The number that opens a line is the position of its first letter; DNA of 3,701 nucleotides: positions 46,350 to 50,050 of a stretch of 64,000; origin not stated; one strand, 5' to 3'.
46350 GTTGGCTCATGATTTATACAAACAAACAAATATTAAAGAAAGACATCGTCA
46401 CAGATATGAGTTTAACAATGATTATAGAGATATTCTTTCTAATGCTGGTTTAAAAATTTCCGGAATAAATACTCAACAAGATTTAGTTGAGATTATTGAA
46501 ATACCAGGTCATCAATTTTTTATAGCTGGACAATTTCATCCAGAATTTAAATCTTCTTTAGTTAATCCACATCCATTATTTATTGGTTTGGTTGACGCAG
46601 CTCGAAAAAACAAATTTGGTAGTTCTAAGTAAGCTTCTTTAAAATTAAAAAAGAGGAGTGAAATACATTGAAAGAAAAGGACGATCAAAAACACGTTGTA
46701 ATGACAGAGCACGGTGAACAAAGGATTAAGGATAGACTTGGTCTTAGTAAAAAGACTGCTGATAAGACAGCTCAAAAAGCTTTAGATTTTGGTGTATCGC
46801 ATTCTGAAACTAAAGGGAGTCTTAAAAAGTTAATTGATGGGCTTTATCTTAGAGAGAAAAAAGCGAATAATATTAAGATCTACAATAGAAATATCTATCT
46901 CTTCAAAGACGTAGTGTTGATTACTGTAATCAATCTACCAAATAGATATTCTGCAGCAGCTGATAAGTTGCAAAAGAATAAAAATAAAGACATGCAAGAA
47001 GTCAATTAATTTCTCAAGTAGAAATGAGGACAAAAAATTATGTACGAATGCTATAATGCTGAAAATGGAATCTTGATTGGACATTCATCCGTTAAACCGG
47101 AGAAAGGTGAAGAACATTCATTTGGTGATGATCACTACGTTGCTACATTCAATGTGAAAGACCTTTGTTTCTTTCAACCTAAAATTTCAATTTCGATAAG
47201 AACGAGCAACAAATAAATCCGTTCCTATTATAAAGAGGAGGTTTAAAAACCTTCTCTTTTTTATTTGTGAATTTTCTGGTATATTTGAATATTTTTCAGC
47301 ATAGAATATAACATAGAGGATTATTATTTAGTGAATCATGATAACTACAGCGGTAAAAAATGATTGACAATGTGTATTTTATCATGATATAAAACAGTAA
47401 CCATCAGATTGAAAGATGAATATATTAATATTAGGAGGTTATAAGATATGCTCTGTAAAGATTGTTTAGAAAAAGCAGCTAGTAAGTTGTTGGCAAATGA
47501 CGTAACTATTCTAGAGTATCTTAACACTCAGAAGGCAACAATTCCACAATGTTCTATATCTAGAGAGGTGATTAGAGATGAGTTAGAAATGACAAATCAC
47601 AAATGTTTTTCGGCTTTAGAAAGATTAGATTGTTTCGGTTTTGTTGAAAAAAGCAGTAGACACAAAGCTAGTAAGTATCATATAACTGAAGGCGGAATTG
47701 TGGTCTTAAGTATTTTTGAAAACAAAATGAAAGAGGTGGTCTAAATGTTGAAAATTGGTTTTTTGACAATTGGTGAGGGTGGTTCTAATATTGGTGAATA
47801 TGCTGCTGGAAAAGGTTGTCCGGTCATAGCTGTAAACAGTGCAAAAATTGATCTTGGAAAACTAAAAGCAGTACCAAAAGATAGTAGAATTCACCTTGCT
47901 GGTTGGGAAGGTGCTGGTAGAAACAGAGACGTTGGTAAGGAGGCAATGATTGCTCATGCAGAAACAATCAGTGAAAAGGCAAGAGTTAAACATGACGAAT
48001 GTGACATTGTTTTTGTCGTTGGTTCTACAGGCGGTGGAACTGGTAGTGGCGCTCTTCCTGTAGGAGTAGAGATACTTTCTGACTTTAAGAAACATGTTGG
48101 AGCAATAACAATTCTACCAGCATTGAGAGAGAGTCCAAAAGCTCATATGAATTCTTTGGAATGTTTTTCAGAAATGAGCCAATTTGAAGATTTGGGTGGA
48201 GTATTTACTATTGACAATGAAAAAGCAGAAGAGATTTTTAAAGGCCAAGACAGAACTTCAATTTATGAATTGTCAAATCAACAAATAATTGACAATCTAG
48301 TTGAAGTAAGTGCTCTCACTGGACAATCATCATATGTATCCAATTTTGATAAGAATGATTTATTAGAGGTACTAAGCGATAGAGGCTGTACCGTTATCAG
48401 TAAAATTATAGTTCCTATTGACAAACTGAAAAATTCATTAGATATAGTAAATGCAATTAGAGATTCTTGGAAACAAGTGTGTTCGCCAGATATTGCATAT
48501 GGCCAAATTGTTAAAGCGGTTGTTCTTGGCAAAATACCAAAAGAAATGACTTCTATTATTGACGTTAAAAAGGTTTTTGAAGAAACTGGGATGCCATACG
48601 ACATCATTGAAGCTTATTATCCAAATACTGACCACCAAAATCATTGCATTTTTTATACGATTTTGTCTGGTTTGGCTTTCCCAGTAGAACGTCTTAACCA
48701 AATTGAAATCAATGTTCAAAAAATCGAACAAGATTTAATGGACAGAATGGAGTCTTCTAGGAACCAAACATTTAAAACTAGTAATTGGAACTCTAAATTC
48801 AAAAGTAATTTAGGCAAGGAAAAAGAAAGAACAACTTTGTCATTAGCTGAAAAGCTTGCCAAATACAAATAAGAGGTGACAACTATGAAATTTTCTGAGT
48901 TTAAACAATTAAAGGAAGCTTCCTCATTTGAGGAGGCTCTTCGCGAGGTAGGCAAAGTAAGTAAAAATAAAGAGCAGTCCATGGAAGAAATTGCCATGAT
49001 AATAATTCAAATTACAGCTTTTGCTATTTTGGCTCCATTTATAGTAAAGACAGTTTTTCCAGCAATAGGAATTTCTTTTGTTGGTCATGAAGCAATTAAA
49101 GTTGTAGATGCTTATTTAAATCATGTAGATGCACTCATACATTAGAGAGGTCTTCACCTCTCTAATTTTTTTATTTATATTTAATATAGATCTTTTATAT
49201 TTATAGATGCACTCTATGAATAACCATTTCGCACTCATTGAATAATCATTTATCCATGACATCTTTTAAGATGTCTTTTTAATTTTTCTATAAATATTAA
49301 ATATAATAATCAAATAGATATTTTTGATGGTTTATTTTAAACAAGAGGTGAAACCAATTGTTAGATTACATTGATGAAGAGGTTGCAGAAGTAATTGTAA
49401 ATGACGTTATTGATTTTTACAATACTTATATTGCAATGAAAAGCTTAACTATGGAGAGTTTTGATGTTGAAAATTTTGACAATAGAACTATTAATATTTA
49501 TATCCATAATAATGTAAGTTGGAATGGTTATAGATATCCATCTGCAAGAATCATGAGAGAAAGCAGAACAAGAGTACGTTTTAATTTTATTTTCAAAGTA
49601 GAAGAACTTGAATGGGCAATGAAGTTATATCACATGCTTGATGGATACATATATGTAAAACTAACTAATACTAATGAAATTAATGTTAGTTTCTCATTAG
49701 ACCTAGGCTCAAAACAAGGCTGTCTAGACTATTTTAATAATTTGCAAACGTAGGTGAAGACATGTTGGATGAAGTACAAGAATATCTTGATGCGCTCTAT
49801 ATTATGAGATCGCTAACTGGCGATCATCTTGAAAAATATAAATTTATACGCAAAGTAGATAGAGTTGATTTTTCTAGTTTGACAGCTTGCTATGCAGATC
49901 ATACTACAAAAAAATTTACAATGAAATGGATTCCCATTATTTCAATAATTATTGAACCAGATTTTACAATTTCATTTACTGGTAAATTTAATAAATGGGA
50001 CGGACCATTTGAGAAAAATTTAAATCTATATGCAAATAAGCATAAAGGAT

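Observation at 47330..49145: TubR/TubZ-like (PhuZ-like) tubulin cassette with palindromic operator or centromere boxes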

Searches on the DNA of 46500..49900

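Call 83: search_rna_families(source=window, start=46500, end=49900, threshold=evalue, max_evalue=1)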
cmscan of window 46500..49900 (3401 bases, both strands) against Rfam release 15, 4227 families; matches with E-value up to 1: 3.
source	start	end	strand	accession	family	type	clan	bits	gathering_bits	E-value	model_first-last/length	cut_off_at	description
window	47167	47262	+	RF02728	HrrF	Gene; sRNA;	-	22.8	77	0.67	1-116/116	no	Haemophilus regulatory RNA responsive to iron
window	49123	49174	+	RF02399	NsiR1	Gene; sRNA;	-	22.6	39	0.23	1-60/60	no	Nitrogen stress-induced RNA 1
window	47232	47302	-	RF02503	Atu_C9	Gene; sRNA;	-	20.9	40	0.013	119-192/192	no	Rhizobiales sRNA Atu_C9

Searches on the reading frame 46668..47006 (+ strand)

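Call 3: search_protein_families(library=pfam, proteins=[window:46668-47006:+], max_evalue=1)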
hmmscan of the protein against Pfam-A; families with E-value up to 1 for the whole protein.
window:46668-47006:+ (113 aa): 0 families

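Call 4: search_protein_families(library=phrogs, proteins=[window:46668-47006:+], max_evalue=0.1)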
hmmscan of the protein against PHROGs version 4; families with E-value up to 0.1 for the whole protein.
window:46668-47006:+ (113 aa): 3 families
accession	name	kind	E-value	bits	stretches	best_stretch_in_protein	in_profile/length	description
phrog_16724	-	unknown function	4.7e-18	66.4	1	12-106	4-99/100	-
phrog_3049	-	unknown function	0.052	14.9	0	18-44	17-43/53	-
phrog_31046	-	unknown function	0.097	13.9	0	17-47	48-78/89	-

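Call 79: search_protein_families(library=ncbifam, proteins=[window:46668-47006:+], max_evalue=1)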
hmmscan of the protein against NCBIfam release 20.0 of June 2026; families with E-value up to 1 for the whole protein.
window:46668-47006:+ (113 aa): 0 families

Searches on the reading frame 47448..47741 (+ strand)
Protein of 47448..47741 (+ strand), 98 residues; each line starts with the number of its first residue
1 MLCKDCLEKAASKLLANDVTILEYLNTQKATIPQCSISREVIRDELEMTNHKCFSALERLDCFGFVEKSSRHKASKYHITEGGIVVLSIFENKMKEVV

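Call 3: search_protein_families(library=pfam, proteins=[window:47448-47741:+], max_evalue=1)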
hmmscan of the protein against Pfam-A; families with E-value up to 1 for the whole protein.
window:47448-47741:+ (98 aa): 7 families
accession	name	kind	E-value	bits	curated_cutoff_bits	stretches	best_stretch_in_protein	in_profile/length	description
PF14277.12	DUF4364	-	0.00088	19.6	26.9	1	25-96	9-79/162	Domain of unknown function (DUF4364)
PF11313.14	DUF3116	-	0.035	14.6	25.9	1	20-89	11-81/84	Protein of unknown function (DUF3116)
PF01418.23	HTH_6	-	0.061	13.8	28.3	1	5-38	5-38/77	Helix-turn-helix domain, rpiR family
PF05970.20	PIF1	-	0.073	13.1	25.9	1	38-60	103-125/223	PIF1-like helicase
PF14471.11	DUF4428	-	0.085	13.2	27.8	1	2-26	22-44/51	Domain of unknown function (DUF4428)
PF25213.1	HVO_A0261_N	-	0.12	12.7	35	1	37-97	25-81/86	HVO_A0261 N-terminal domain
PF03501.21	S10_plectin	-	0.15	12.6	26.9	1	40-88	27-75/93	Plectin/S10 domain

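Call 4: search_protein_families(library=phrogs, proteins=[window:47448-47741:+], max_evalue=0.1)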
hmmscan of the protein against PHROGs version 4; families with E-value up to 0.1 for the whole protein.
window:47448-47741:+ (98 aa): 3 families
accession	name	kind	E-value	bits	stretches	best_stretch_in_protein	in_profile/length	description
phrog_7494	-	unknown function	1.2e-07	32.9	1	22-83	1-60/89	-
phrog_29131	-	unknown function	0.0078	16.9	1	10-96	5-90/180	-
phrog_2440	-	transcription regulation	0.071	14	1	18-83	30-91/126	transcriptional regulator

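Call 9: search_solved_structures(query=window:47448-47741:+, max_evalue=10)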
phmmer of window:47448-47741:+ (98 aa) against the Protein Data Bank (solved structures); distinct sequences matched with E-value up to 10: 8.
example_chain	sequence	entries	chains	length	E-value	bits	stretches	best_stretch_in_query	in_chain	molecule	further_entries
4asn_A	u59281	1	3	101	0.00052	23.5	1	5-84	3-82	TUBR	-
8rcx_A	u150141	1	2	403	0.46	14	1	12-83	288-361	HTH-type transcriptional regulator VirS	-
4aso_A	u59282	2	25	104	0.77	13.4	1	37-96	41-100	TUBR FROM BACILLUS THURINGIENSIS PBTOXIS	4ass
2oj4_A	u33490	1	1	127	0.82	13.3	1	3-71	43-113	Regulator of G-protein signaling 3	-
5dym_A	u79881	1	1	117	1.1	12.8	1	37-87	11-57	PadR-family transcriptional regulator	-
3m8e_A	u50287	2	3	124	1.1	12.8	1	37-96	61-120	Putative DNA-binding protein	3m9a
4v92_BK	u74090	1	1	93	1.6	12.3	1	23-93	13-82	ES10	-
5it7_K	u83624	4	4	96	1.7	12.2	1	43-92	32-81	KLLA0B08173p | Ribosomal protein eS10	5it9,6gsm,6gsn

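Call 15: find_homologous_proteins(query=window:47448-47741:+, max_evalue=0.01)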
Query window:47448-47741:+ (98 aa): 5 proteins with E <= 0.01 among 5 candidates.
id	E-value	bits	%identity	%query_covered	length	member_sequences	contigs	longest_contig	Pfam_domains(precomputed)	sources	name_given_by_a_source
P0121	1.2e-57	209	100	100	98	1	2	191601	-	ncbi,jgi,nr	ncbi:MAG: hypothetical protein K0R18_176 [Bacillales bacterium]|jgi:RIO-like serine/threonine protei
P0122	8.2e-47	175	82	99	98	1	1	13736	PF14277.13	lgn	-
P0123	1.1e-36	142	70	99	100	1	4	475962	-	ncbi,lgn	ncbi:hypothetical protein D3C87_77580 [compost metagenome]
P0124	1.4e-36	142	70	99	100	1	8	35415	-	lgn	-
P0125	5.2e-18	83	48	86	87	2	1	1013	-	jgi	jgi:predicted transcriptional regulator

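Call 37: predict_structure(alignment_id=A3)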
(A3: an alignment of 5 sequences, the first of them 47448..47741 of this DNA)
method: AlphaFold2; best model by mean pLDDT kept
length: 98 residues; sequences in the alignment: 5
mean_pLDDT: 48.6   pTM: 0.38
mean pLDDT of the five models: 48.6, 46.4, 43.0, 41.8, 38.1
residues with pLDDT >= 90: 0; 70-90: 0; 50-70: 50; < 50: 48
segments of 3 or more residues with pLDDT < 50: 1-11, 24-26, 28-53, 93-98
pLDDT, mean of each block of 10 residues (from residue 1): 39 53 48 33 39 52 60 56 61 46
secondary structure, 60 per line:
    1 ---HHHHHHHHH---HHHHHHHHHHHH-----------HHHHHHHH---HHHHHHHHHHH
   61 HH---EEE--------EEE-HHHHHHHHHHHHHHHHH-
elements in order: H4-12 H16-27 H39-46 H50-62 E66-68 E77-79 H81-97

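Call 39: search_solved_structures(query=A4, max_evalue=10, show_alignments=3)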
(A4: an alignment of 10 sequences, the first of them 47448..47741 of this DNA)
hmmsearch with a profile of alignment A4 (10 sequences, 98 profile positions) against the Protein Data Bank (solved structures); distinct sequences matched with E-value up to 10: 36.
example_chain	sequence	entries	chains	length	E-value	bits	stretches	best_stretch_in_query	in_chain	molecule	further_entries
4asn_A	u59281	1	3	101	8.9e-11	45.1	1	7-88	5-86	TUBR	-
6xu6_AK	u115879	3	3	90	0.0027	21.1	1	18-88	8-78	40S ribosomal protein S10b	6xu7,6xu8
4aso_A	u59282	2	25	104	0.0039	20.5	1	35-96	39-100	TUBR FROM BACILLUS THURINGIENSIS PBTOXIS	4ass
3m8e_A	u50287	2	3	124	0.0065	19.8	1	35-96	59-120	Putative DNA-binding protein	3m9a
9bh5_AK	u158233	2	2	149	0.0078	19.6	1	20-88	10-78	Plectin/S10 N-terminal domain-containing protein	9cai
1ku9_A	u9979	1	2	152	0.0088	19.4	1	38-93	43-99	hypothetical protein MJ223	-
3m8f_A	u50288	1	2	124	0.0091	19.4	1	35-96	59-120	Putative DNA-binding protein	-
5xxu_K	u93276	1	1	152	0.016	18.6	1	17-89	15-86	Ribosomal protein eS10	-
4v92_BK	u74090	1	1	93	0.017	18.5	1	17-88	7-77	ES10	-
6tey_A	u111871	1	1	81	0.026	17.9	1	15-90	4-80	DNA-binding protein TubR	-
6i7o_C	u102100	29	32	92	0.061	16.7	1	17-88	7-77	40S ribosomal protein S10-A | Small ribosomal subunit protein eS10A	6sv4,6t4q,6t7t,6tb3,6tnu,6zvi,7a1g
1lj9_A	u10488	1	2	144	0.065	16.6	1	37-91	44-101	transcriptional regulator SlyA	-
6woo_KK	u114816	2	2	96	0.067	16.6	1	17-88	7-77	eS10 | Small ribosomal subunit protein eS10A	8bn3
4uer_7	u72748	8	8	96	0.068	16.6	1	17-88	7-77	ES10 | 40S ribosomal protein S10-A | Small ribosomal subunit protein eS10A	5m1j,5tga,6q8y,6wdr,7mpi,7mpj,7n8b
5i4l_C0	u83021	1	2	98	0.072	16.5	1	17-88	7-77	40S ribosomal protein S10-A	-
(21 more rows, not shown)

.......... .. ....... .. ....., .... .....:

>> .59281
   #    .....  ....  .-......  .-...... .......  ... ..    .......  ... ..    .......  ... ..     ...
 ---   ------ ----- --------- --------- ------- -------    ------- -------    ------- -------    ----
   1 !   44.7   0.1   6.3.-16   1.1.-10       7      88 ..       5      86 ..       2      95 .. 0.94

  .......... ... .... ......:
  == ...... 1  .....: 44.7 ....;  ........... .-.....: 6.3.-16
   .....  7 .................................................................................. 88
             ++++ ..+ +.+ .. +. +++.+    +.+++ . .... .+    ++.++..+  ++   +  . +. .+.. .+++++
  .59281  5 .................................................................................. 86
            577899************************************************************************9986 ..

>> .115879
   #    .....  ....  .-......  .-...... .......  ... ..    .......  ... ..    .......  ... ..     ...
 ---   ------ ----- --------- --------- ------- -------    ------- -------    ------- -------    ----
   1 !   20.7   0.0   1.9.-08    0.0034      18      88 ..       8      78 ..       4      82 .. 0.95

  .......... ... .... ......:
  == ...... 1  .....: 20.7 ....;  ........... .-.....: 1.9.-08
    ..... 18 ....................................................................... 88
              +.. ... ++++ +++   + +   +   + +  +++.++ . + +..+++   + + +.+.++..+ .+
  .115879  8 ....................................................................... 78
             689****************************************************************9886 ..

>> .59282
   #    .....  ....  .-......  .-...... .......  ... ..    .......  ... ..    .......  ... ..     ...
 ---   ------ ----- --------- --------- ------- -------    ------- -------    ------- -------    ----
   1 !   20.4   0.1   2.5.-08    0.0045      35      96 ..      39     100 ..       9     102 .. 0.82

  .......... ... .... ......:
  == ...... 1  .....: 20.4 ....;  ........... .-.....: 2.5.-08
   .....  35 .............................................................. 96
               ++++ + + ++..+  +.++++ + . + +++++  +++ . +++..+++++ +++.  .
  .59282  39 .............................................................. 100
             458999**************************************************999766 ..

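Call 58: search_dna_similar(query=window:47448-47741:+, collection=plasmids, mode=protein, max_rows=25, max_evalue=1)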
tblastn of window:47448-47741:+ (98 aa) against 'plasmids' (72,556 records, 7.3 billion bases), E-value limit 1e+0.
No match.

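Call 79: search_protein_families(library=ncbifam, proteins=[window:47448-47741:+], max_evalue=1)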
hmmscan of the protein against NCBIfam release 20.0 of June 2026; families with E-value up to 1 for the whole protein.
window:47448-47741:+ (98 aa): 0 families

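Call 80: search_protein_families(library=pfam, alignment_id=A4, max_evalue=0.1)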
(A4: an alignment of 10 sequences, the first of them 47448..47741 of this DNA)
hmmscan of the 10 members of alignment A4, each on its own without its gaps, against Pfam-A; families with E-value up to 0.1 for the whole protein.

A. member 1, window:47448-47741:+ (98 aa): 5 families
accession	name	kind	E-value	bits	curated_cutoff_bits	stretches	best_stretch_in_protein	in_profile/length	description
PF14277.12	DUF4364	-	0.00088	19.6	26.9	1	25-96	9-79/162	Domain of unknown function (DUF4364)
PF11313.14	DUF3116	-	0.035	14.6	25.9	1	20-89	11-81/84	Protein of unknown function (DUF3116)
PF01418.23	HTH_6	-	0.061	13.8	28.3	1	5-38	5-38/77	Helix-turn-helix domain, rpiR family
PF05970.20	PIF1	-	0.073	13.1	25.9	1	38-60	103-125/223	PIF1-like helicase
PF14471.11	DUF4428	-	0.085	13.2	27.8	0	2-26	22-44/51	Domain of unknown function (DUF4428)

B. families by the number of members that match (of 10 scanned): 12 families
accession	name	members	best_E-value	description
PF14277.12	DUF4364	6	3.6e-05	Domain of unknown function (DUF4364)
PF11313.14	DUF3116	5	0.0093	Protein of unknown function (DUF3116)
PF04458.17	DUF505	4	0.00062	Protein of unknown function (DUF505)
PF01418.23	HTH_6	3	0.013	Helix-turn-helix domain, rpiR family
PF03501.21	S10_plectin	2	0.00056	Plectin/S10 domain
PF01978.25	TrmB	2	0.0084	Sugar-specific transcriptional regulator TrmB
PF03551.20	PadR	1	0.0044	Transcriptional regulator PadR-like family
PF01475.25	FUR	1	0.0081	Ferric uptake regulator family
PF05970.20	PIF1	1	0.073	PIF1-like helicase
PF01167.24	Tub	1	0.075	Tub family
PF14471.11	DUF4428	1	0.085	Domain of unknown function (DUF4428)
PF14947.12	HTH_45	1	0.089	Winged helix-turn-helix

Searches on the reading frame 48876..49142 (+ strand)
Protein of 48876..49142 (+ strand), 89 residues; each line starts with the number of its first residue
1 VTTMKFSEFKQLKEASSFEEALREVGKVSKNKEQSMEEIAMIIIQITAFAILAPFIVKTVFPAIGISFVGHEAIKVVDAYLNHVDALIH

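Call 3: search_protein_families(library=pfam, proteins=[window:48876-49142:+], max_evalue=1)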
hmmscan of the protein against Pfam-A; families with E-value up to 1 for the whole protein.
window:48876-49142:+ (89 aa): 1 family
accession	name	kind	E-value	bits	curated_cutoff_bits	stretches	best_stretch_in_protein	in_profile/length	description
PF06796.16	NapE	-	0.62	10.1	25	0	30-54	8-32/54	Periplasmic nitrate reductase protein NapE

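Call 4: search_protein_families(library=phrogs, proteins=[window:48876-49142:+], max_evalue=0.1)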
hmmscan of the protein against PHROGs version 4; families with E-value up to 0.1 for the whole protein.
window:48876-49142:+ (89 aa): 1 family
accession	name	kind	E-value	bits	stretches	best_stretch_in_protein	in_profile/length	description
phrog_28386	-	unknown function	0.084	14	0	8-41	9-40/59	-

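Call 61: search_dna_similar(query=window:48885-49142:+, collection=phages, mode=protein, max_evalue=1)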
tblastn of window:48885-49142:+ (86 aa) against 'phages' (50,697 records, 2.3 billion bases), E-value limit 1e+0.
No match.

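Call 79: search_protein_families(library=ncbifam, proteins=[window:48885-49142:+], max_evalue=1)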
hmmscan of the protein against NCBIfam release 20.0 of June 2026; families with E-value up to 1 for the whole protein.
window:48885-49142:+ (86 aa): 0 families

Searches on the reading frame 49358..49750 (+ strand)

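Call 3: search_protein_families(library=pfam, proteins=[window:49358-49750:+], max_evalue=1)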
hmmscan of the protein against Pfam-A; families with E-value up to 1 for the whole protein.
window:49358-49750:+ (131 aa): 0 families

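Call 4: search_protein_families(library=phrogs, proteins=[window:49358-49750:+], max_evalue=0.1)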
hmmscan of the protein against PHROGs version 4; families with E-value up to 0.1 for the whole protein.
window:49358-49750:+ (131 aa): 1 family
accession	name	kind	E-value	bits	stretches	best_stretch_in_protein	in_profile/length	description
phrog_14960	-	unknown function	0.025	15.7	1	15-37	29-51/90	-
